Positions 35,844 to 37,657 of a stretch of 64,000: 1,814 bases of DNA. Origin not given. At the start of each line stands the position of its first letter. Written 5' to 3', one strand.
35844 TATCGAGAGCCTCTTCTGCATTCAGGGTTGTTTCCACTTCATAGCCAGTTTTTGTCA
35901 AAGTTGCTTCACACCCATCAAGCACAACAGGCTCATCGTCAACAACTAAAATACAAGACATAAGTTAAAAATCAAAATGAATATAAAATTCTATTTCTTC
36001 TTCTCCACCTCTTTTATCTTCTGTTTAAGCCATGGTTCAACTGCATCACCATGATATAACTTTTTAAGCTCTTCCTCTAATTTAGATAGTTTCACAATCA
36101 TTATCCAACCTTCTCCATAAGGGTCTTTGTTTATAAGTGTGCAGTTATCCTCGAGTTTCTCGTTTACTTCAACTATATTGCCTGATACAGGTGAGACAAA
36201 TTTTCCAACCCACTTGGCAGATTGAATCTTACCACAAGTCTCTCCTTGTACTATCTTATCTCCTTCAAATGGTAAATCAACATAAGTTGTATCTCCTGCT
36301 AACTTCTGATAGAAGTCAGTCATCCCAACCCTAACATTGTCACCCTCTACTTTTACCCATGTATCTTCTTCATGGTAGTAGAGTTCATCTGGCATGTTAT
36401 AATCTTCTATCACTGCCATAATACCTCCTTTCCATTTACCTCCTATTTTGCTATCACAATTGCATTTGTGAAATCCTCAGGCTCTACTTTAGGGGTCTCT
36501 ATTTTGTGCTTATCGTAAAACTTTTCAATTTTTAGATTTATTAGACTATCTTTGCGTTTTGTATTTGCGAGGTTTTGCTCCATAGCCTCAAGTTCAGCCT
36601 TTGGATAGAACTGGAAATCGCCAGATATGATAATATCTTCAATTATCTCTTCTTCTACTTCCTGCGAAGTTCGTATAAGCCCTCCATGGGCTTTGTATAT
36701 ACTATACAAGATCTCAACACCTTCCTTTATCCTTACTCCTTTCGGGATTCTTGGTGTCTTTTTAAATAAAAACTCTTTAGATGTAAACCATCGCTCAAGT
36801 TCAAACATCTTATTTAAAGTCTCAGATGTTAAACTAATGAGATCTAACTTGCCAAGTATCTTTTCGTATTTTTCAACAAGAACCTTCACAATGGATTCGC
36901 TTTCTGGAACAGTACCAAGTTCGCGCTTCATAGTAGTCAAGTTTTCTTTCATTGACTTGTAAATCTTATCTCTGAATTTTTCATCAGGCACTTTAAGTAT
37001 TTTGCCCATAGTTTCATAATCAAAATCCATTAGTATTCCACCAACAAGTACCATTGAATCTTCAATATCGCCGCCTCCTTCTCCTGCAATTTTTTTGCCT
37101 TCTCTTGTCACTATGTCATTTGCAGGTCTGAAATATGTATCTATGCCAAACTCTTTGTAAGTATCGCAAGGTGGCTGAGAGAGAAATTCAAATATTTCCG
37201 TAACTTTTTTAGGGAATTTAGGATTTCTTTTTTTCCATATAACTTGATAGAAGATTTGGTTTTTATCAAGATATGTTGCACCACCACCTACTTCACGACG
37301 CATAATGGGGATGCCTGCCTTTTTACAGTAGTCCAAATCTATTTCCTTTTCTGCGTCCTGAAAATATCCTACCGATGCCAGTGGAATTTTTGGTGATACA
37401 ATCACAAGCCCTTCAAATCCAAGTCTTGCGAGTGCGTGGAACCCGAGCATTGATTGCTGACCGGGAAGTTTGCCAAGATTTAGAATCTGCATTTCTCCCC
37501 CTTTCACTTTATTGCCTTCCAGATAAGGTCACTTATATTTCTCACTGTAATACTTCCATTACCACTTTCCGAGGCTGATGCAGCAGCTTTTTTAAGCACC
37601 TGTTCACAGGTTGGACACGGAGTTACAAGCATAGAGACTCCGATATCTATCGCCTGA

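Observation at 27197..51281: Sigma54-driven ~24 kb Hdr-MvhD-lipoate gene run: candidate lipoyl-disulfide electron-bifurcating system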

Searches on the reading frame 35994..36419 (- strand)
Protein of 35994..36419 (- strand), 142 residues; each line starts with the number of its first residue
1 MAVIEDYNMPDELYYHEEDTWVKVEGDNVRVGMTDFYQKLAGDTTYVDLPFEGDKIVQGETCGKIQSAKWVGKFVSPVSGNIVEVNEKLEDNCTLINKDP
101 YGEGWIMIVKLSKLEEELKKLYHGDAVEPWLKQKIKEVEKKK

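Call 5: search_protein_families(library=pfam, proteins=[window:35994-36419:-], max_evalue=0.01)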
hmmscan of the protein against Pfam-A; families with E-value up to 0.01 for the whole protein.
window:35994-36419:- (142 aa): 1 family
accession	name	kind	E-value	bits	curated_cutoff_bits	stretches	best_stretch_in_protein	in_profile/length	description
PF01597.25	GCV_H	-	5.6e-38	130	22.2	1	13-132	1-120/122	Glycine cleavage H-protein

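Call 23: find_homologous_proteins(query=window:35994-36419:-, max_evalue=1e-10)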
Query window:35994-36419:- (142 aa): 2667 proteins with E <= 1e-10 among 2709 candidates; the best 120 are listed.
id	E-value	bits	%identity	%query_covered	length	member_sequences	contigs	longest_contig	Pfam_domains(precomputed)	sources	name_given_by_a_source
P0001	9.7e-90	316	99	100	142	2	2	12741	PF01597.26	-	-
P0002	1.1e-87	309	98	100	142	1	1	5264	PF01597.26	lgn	-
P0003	3.5e-77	275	85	99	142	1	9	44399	PF01597.26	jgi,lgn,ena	-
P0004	5.8e-77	275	84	99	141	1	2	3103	PF01597.26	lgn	-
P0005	1.3e-76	274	83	92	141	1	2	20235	PF01597.26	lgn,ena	-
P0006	1.5e-76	273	84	99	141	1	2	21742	PF01597.26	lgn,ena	-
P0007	3.4e-76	272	84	99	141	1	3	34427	PF01597.26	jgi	-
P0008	3.7e-76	272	84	99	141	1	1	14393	PF01597.26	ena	-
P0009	4.6e-76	272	84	100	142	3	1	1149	PF01597.26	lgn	-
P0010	8.5e-76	271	83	99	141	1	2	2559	PF01597.26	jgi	-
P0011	1.2e-75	270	83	92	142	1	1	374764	PF01597.26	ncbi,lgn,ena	-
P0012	1.6e-75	270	84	100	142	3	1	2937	PF01597.26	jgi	-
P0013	1.9e-75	270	85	100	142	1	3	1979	PF01597.26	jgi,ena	jgi:glycine cleavage system H protein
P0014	4.8e-75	268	82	100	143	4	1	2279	PF01597.26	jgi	-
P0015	8.1e-75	268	81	99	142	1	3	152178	PF01597.26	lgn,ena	-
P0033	2.4e-68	247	73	100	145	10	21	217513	PF01597.26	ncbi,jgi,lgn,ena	-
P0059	1.8e-64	234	76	99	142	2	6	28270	PF01597.26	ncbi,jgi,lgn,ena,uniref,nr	ncbi:hypothetical protein AMJ40_02315 [candidate division TA06 bacterium DG_26]|uniref:Lipoyl-bindin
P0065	4.8e-64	233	71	100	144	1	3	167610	PF01597.26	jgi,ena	-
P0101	3.5e-62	227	70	100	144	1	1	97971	PF01597.26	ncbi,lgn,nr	ncbi:MAG: glycine cleavage system protein H [Euryarchaeota archaeon]|nr:glycine cleavage system prot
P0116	1.1e-61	225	67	100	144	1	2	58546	PF01597.26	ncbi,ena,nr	ncbi:MAG: glycine cleavage system protein GcvH [Thermoplasmatales archaeon]|nr:glycine cleavage syst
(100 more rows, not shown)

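Call 24: find_encoding_contigs(protein=P0011, flank=10000, max_places=1)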
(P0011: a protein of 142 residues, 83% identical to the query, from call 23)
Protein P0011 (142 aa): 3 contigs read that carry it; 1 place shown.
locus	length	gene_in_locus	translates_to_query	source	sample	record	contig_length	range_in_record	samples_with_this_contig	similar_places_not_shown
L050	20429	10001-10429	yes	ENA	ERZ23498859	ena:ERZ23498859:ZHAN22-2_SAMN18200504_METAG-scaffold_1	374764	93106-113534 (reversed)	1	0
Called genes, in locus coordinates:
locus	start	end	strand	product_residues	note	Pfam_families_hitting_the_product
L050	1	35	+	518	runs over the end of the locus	PF04223:CitF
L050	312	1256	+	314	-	PF00056:Ldh_1_N, PF02866:Ldh_1_C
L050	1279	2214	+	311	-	PF00056:Ldh_1_N, PF03721:UDPG_MGDP_dh_N (weak), PF02866:Ldh_1_C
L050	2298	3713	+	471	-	PF09861:Lar_N, PF21113:LarA_C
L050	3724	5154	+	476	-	PF01565:FAD_binding_4, PF02913:FAD-oxidase_C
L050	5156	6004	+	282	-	PF05681:Fumerase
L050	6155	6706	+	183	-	PF05683:Fumerase_C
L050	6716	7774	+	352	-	PF13183:Fer4_8, PF13534:Fer4_17 (weak), PF02754:CCG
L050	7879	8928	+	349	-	PF21948:LplA-B_cat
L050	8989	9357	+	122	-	PF13366:PDDEXK_3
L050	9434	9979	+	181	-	PF02627:CMD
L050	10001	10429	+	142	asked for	PF01597:GCV_H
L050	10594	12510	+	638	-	PF17201:Cache_3-Cache_2, PF17202:sCache_3_3, PF17203:sCache_3_2 (weak), PF00672:HAMP, PF00512:HisKA, PF02518:HATPase_c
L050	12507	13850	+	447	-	PF00072:Response_reg, PF00158:Sigma54_activat, PF14532:Sigma54_activ_2, PF07724:AAA_2 (weak), PF07728:AAA_5, PF00004:AAA (weak), PF25601:AAA_lid_14, PF02954:HTH_8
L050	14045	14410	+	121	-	PF00072:Response_reg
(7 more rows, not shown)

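Call 25: find_encoding_contigs(protein=P0101, flank=10000, max_places=1)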
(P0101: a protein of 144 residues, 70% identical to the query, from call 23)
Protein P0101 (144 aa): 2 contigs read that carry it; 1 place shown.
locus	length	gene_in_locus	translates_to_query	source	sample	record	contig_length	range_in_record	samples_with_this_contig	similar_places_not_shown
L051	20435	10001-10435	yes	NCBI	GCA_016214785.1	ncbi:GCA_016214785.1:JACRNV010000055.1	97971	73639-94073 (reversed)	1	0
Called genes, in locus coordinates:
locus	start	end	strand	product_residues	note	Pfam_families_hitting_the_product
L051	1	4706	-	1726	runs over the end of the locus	PF14691:Fer4_20, PF07992:Pyr_redox_2, PF12838:Fer4_7, PF14697:Fer4_21, PF07992:Pyr_redox_2, PF07992:Pyr_redox_2, PF12838:Fer4_7, PF02662:FlpD, +20 more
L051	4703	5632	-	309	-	PF02754:CCG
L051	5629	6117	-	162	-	PF13237:Fer4_10 (faint), PF12838:Fer4_7 (faint), PF13183:Fer4_8, PF13187:Fer4_9, PF13534:Fer4_17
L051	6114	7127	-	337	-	PF21948:LplA-B_cat, PF10437:Lip_prot_lig_C (weak)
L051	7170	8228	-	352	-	PF12838:Fer4_7 (weak), PF13183:Fer4_8, PF13534:Fer4_17, PF02754:CCG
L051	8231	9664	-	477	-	PF01565:FAD_binding_4, PF02913:FAD-oxidase_C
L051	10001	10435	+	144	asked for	PF01597:GCV_H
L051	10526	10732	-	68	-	-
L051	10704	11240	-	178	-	PF01750:HycI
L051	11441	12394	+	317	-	PF01058:Oxidored_q6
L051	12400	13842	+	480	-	PF27537:HoxH, PF00374:NiFeSe_Hases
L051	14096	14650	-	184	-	PF02518:HATPase_c, PF13589:HATPase_c_3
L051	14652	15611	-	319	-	PF00571:CBS, PF13581:HATPase_c_2, PF02518:HATPase_c (weak)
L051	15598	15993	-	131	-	PF07085:DRTGG (weak)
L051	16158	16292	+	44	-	PF13248:Zn_ribbon_3 (weak)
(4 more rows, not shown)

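Call 26: find_encoding_contigs(protein=P0033, flank=10000, max_places=2)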
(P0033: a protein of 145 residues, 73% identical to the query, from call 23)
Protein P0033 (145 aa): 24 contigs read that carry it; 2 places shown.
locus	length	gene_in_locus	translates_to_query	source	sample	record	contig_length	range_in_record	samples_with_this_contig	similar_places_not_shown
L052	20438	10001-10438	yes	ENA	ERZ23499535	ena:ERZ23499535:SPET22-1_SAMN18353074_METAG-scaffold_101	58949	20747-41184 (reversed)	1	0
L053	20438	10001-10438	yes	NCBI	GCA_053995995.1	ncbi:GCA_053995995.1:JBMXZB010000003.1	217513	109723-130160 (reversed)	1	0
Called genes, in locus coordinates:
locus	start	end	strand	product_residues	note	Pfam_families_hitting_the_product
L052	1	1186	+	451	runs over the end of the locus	PF00390:malic, PF03949:Malic_M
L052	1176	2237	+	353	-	PF13183:Fer4_8, PF13187:Fer4_9 (faint), PF13534:Fer4_17 (weak), PF02754:CCG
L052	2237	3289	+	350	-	PF21948:LplA-B_cat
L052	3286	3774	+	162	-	PF13187:Fer4_9, PF13237:Fer4_10 (weak), PF12838:Fer4_7 (weak), PF13183:Fer4_8, PF13534:Fer4_17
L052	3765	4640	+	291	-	PF02754:CCG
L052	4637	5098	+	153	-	PF02566:OsmC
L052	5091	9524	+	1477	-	PF12831:FAD_oxidored, PF14691:Fer4_20, PF07992:Pyr_redox_2, PF13450:NAD_binding_8, PF13738:Pyr_redox_3, PF07992:Pyr_redox_2, PF12831:FAD_oxidored, PF12838:Fer4_7, +21 more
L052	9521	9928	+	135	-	PF02662:FlpD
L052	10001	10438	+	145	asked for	PF01597:GCV_H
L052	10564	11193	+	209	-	-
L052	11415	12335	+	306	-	PF00730:HhH-GPD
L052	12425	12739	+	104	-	-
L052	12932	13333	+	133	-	PF13650:Asp_protease_2 (weak), PF13975:gag-asp_proteas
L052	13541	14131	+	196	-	-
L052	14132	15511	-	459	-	PF00155:Aminotran_1_2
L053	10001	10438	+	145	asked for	PF01597:GCV_H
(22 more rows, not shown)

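Call 28: find_encoding_contigs(protein=P0116, flank=10000, max_places=1)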
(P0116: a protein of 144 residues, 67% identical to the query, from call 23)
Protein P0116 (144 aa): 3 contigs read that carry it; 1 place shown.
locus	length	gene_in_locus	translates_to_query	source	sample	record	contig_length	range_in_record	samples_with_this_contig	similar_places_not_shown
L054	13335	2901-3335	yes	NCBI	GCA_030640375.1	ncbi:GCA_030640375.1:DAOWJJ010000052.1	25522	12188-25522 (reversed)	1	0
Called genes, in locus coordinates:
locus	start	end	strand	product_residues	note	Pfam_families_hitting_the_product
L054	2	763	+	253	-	?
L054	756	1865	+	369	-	PF04432:FrhB_FdhB_C (weak), PF14697:Fer4_21 (faint), PF12838:Fer4_7 (weak), PF13183:Fer4_8 (weak), PF13187:Fer4_9 (weak), PF17179:Fer4_22 (faint)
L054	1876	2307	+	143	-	PF02662:FlpD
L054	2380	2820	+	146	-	PF02566:OsmC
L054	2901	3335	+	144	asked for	PF01597:GCV_H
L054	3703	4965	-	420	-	PF00374:NiFeSe_Hases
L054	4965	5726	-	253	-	PF01058:Oxidored_q6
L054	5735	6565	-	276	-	PF00175:NAD_binding_1, PF10418:DHODB_Fe-S_bind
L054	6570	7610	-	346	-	PF12838:Fer4_7 (faint), PF12797:Fer4_2 (faint), PF13237:Fer4_10 (faint), PF00037:Fer4 (faint), PF17179:Fer4_22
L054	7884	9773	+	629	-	PF17297:PEPCK_N, PF00821:PEPCK_GTP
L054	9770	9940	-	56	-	-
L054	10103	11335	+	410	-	-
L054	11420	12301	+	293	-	-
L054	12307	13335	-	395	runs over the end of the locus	PF07690:MFS_1, PF13347:MFS_2, PF00083:Sugar_tr, PF07690:MFS_1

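Call 29: find_encoding_contigs(protein=P0059, flank=10000, max_places=1)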
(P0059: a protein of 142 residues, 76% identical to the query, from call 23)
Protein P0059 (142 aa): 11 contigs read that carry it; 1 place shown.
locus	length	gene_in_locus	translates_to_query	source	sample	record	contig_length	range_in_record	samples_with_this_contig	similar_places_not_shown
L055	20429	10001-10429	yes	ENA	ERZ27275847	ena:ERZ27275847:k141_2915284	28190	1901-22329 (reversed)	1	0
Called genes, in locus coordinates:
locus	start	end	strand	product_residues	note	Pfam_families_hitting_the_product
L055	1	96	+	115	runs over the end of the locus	-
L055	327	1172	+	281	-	PF10418:DHODB_Fe-S_bind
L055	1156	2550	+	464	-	PF14691:Fer4_20, PF01262:AlaDh_PNT_C (faint), PF13738:Pyr_redox_3 (faint), PF00070:Pyr_redox (faint), PF07992:Pyr_redox_2, PF13241:NAD_binding_7 (faint), PF13450:NAD_binding_8 (weak)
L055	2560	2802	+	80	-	PF01037:AsnC_trans_reg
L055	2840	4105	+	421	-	PF00330:Aconitase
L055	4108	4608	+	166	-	PF06434:Aconitase_2_N (weak), PF00694:Aconitase_C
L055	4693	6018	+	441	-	PF00180:Iso_dh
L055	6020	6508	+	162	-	PF13237:Fer4_10 (weak), PF12838:Fer4_7 (faint), PF13183:Fer4_8, PF13187:Fer4_9, PF13534:Fer4_17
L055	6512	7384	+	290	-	PF02754:CCG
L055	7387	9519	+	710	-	PF07992:Pyr_redox_2 (faint), PF13534:Fer4_17 (faint), PF00037:Fer4 (faint), PF12838:Fer4_7, PF13183:Fer4_8, PF13187:Fer4_9 (weak), PF12838:Fer4_7 (weak), PF02662:FlpD, +8 more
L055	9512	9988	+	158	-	PF01750:HycI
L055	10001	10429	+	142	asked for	PF01597:GCV_H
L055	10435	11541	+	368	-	PF02073:Peptidase_M29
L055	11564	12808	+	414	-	PF09861:Lar_N, PF21113:LarA_C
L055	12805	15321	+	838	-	PF01565:FAD_binding_4, PF02913:FAD-oxidase_C, PF13183:Fer4_8, PF13237:Fer4_10 (faint), PF02754:CCG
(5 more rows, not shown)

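Call 30: find_encoding_contigs(protein=P0065, flank=10000, max_places=1)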
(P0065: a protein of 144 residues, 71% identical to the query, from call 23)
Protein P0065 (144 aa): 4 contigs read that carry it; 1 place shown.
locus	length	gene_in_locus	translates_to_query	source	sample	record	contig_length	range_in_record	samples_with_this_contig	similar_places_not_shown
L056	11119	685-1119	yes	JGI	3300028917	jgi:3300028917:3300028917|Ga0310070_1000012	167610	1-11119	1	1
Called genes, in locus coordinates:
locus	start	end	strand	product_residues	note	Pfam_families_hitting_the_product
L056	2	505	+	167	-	PF25160:LdpA_Fe-S-bd (weak), PF00037:Fer4, PF12837:Fer4_6, PF13237:Fer4_10 (weak), PF14697:Fer4_21 (weak), PF12838:Fer4_7, PF13187:Fer4_9, PF00037:Fer4 (weak), +5 more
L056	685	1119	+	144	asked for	PF01597:GCV_H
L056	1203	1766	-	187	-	PF13404:HTH_AsnC-type (weak)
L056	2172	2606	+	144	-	PF01058:Oxidored_q6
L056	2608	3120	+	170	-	PF00329:Complex1_30kDa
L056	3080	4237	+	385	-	PF00374:NiFeSe_Hases (weak), PF00346:Complex1_49kDa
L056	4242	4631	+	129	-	PF13534:Fer4_17 (faint), PF00037:Fer4, PF12837:Fer4_6 (weak), PF14697:Fer4_21 (weak), PF12838:Fer4_7, PF13187:Fer4_9, PF13484:Fer4_16 (faint)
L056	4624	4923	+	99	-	PF01883:FeS_assembly_P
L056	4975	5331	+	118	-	PF02635:DsrE, PF13686:DrsE_2 (weak)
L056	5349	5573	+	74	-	PF01206:TusA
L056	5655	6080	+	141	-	PF02662:FlpD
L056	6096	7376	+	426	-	PF00890:FAD_binding_2 (weak), PF07992:Pyr_redox_2 (faint), PF12831:FAD_oxidored (weak), PF12838:Fer4_7 (faint)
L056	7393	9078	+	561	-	PF13738:Pyr_redox_3 (faint), PF07992:Pyr_redox_2, PF12831:FAD_oxidored (weak), PF00037:Fer4 (weak), PF13237:Fer4_10, PF14697:Fer4_21, PF12838:Fer4_7, PF13187:Fer4_9, +2 more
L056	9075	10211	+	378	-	PF04432:FrhB_FdhB_C (weak), PF12838:Fer4_7 (faint), PF13187:Fer4_9 (faint), PF13534:Fer4_17 (faint), PF12797:Fer4_2 (faint), PF13237:Fer4_10 (faint), PF00037:Fer4 (faint), PF13183:Fer4_8 (weak)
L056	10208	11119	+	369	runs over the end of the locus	PF04432:FrhB_FdhB_C (faint), PF13187:Fer4_9 (faint), PF13237:Fer4_10 (faint), PF14697:Fer4_21 (faint), PF12838:Fer4_7 (weak), PF13183:Fer4_8 (weak)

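Call 36: find_related_loci(query=A1, collection=metagenome_contigs, flank=10000)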
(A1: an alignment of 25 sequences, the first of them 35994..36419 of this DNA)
Query A1 (142 aa) in metagenome_contigs; peptide patterns used: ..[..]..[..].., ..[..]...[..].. (x = any residue, [..] = any of these).
410 stretches matched a pattern; 175 encode a relative of the query (tblastn E <= 1e-3); the best 80 are kept; 80 distinct loci.
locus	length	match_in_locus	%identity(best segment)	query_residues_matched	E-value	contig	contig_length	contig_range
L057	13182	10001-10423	85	1-141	1e-79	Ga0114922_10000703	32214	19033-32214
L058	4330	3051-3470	84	1-140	5e-78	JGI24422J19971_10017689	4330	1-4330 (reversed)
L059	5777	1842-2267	84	1-142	3e-78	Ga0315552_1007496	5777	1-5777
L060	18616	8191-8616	79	1-142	3e-75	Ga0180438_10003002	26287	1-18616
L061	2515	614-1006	81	1-131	5e-73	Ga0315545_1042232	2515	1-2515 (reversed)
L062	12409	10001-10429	73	1-142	3e-71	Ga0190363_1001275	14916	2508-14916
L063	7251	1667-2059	80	1-131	1e-70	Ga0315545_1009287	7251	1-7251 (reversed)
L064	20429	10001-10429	75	1-142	8e-70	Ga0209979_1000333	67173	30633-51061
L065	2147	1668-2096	72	1-142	3e-70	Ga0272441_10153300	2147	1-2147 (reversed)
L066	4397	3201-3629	73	1-142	3e-68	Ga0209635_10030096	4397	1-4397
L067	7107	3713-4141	72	1-142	2e-68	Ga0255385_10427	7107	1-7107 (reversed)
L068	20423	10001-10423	76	1-140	6e-68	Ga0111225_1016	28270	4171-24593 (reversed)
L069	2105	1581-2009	71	1-142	3e-69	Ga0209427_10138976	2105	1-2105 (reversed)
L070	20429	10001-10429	71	1-142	1e-67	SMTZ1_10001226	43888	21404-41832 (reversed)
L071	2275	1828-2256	73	1-142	8e-69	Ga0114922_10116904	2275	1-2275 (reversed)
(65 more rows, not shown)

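Call 42: search_protein_families(library=ncbifam, proteins=[window:35994-36419:-], max_evalue=0.001)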
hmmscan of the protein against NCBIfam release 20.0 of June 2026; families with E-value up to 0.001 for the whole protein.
window:35994-36419:- (142 aa): 4 families
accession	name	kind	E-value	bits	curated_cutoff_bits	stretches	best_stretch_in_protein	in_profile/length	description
NF002270.0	PRK01202.1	subfamily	4.8e-39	133.1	117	1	7-129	2-124/129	glycine cleavage system protein GcvH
TIGR00527.1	gcvH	equivalog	1.1e-35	122.5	115.85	1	8-129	1-123/129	glycine cleavage system protein GcvH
TIGR03077.1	not_gcvH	equivalog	3.3e-19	69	144.05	1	15-113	2-101/110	glycine cleavage protein H-like protein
NF045810.1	GcvH_rel_desulf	equivalog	5.7e-13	48.9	150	1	9-123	12-127/167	GcvH-related protein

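Call 43: search_solved_structures(query=window:35994-36419:-, max_evalue=0.00001, show_alignments=3)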
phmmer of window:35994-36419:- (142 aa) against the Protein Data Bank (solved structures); distinct sequences matched with E-value up to 0.00001: 13.
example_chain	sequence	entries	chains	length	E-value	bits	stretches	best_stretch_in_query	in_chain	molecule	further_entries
3ift_A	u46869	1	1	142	6.6e-25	91.1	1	8-112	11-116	Glycine cleavage system H protein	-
3hgb_A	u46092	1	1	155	8.9e-25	90.7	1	8-112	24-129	Glycine cleavage system H protein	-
3a8i_E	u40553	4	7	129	1.9e-23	86.4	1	8-132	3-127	Glycine cleavage system H protein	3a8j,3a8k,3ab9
1onl_A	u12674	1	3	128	2e-23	86.3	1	9-112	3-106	glycine cleavage system H protein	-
3a7a_B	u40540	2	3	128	2.1e-23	86.2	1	8-132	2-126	Glycine cleavage system H protein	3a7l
1zko_A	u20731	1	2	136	2.3e-22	82.9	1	15-128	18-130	Glycine cleavage system H protein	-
2ka7_A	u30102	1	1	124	2.5e-22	82.7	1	15-128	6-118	Glycine cleavage system H protein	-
2edg_A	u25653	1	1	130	2.8e-18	69.7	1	16-133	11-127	Glycine cleavage system H protein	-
3mxu_A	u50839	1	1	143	3.5e-18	69.3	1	12-121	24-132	Glycine cleavage system H protein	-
1dxm_A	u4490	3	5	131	3.7e-18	69.2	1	8-121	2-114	H PROTEIN | H PROTEIN OF THE GLYCINE CLEAVAGE SYSTEM | H-PROTEIN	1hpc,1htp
3tzu_A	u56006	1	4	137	5.2e-18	68.8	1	7-116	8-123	Glycine cleavage system H protein 1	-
8ugo_E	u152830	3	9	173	7.3e-18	68.3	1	15-133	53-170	Glycine cleavage system H protein, mitochondrial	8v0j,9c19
3klr_A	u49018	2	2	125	1.2e-17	67.5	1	16-133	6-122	Glycine cleavage system H protein | Glycine cleavage system H protein, mitochondrial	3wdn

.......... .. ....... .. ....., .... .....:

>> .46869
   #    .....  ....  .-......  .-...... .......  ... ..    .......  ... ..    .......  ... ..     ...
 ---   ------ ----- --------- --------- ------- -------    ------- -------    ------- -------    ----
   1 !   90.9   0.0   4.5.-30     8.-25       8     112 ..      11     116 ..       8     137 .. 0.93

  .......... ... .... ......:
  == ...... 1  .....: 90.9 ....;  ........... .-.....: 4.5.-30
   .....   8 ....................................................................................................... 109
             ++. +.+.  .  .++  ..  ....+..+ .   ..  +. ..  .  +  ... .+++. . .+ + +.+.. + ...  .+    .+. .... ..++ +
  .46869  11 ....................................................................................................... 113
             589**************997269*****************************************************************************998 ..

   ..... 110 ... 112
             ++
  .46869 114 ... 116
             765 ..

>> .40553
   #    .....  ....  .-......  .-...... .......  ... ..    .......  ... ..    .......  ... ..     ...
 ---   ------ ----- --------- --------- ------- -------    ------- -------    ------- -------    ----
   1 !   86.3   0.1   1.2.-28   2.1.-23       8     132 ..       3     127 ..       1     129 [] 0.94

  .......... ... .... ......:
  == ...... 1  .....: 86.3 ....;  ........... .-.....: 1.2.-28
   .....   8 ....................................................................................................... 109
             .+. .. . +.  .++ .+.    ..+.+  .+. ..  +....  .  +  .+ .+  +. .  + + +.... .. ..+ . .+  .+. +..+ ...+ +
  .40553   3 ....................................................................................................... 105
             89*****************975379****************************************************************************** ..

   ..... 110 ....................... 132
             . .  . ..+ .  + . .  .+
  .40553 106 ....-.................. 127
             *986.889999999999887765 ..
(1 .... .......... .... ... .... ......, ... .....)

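Call 53: find_encoding_contigs(protein=P0003, flank=10000, max_places=2)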
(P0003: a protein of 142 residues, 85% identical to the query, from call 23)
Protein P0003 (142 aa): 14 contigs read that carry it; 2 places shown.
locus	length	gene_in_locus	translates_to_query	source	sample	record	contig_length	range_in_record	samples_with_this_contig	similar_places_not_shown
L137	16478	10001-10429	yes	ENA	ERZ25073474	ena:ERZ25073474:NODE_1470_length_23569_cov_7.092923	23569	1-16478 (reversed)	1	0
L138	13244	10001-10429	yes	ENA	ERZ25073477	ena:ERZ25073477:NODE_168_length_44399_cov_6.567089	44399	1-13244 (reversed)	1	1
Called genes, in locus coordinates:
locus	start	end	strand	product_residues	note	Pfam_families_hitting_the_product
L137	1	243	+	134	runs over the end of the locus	PF00072:Response_reg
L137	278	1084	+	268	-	PF00072:Response_reg, PF23198:PDE8A_N (faint), PF00072:Response_reg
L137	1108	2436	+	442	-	PF00072:Response_reg, PF01597:GCV_H, PF12838:Fer4_7 (weak), PF13183:Fer4_8, PF13187:Fer4_9, PF13237:Fer4_10 (weak), PF13534:Fer4_17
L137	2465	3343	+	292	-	PF02754:CCG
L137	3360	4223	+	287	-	PF12831:FAD_oxidored (weak), PF14697:Fer4_21 (weak), PF00037:Fer4, PF12797:Fer4_2 (weak), PF12837:Fer4_6 (weak), PF01257:2Fe-2S_thioredx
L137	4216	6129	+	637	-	PF01512:Complex1_51K, PF10531:SLBB (faint), PF12797:Fer4_2 (faint), PF10589:NADH_4Fe-4S, PF00037:Fer4 (weak), PF13237:Fer4_10 (weak), PF14697:Fer4_21, PF00037:Fer4 (weak), +1 more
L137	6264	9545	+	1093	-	PF13510:Fer2_4, PF12838:Fer4_7 (weak), PF07992:Pyr_redox_2 (weak), PF00890:FAD_binding_2, PF07992:Pyr_redox_2, PF12831:FAD_oxidored, PF13450:NAD_binding_8, PF14697:Fer4_21, +6 more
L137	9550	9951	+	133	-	PF02662:FlpD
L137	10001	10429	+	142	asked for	PF01597:GCV_H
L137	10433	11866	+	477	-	PF01565:FAD_binding_4, PF02913:FAD-oxidase_C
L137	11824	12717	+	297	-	PF05681:Fumerase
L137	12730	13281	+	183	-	PF05683:Fumerase_C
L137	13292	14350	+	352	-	PF13237:Fer4_10 (weak), PF13183:Fer4_8, PF13534:Fer4_17 (weak), PF02754:CCG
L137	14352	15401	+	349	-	PF21948:LplA-B_cat, PF10437:Lip_prot_lig_C (weak)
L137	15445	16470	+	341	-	PF01058:Oxidored_q6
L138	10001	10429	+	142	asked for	PF01597:GCV_H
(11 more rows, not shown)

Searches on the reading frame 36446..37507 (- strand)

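Call 5: search_protein_families(library=pfam, proteins=[window:36446-37507:-], max_evalue=0.01)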
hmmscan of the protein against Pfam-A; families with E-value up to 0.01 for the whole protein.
window:36446-37507:- (354 aa): 2 families
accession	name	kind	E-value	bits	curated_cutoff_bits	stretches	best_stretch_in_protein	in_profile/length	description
PF21948.1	LplA-B_cat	-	6.5e-34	118.1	27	1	42-214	32-199/200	Lipoyl protein ligase A/B catalytic domain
PF10437.14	Lip_prot_lig_C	-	6.7e-06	26.4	24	1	274-350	13-85/85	Bacterial lipoate protein ligase C-terminus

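Call 42: search_protein_families(library=ncbifam, proteins=[window:36446-37507:-], max_evalue=0.001)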
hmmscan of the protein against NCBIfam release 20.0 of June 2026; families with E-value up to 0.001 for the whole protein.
window:36446-37507:- (354 aa): 5 families
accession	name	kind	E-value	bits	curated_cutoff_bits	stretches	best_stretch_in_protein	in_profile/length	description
TIGR00545.2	lipoyltrans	equivalog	5.4e-38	130.8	280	1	45-350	42-327/328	lipoate--protein ligase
NF053790.1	LplA_LipA_fuse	exception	9.2e-26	90.5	800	1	42-317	42-293/606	bifunctional lipoate--protein ligase/lipoyl synthase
NF053750.1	LplA_large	exception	9.7e-24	84.1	480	1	45-214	44-212/248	lipoate-protein ligase large subunit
NF053751.1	LplAB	exception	2.8e-23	82.5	550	1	43-233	142-329/348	lipoate-protein ligase LplAB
NF053749.1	LplB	equivalog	5.8e-14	52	65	1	270-351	2-83/86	lipoate-protein ligase small subunit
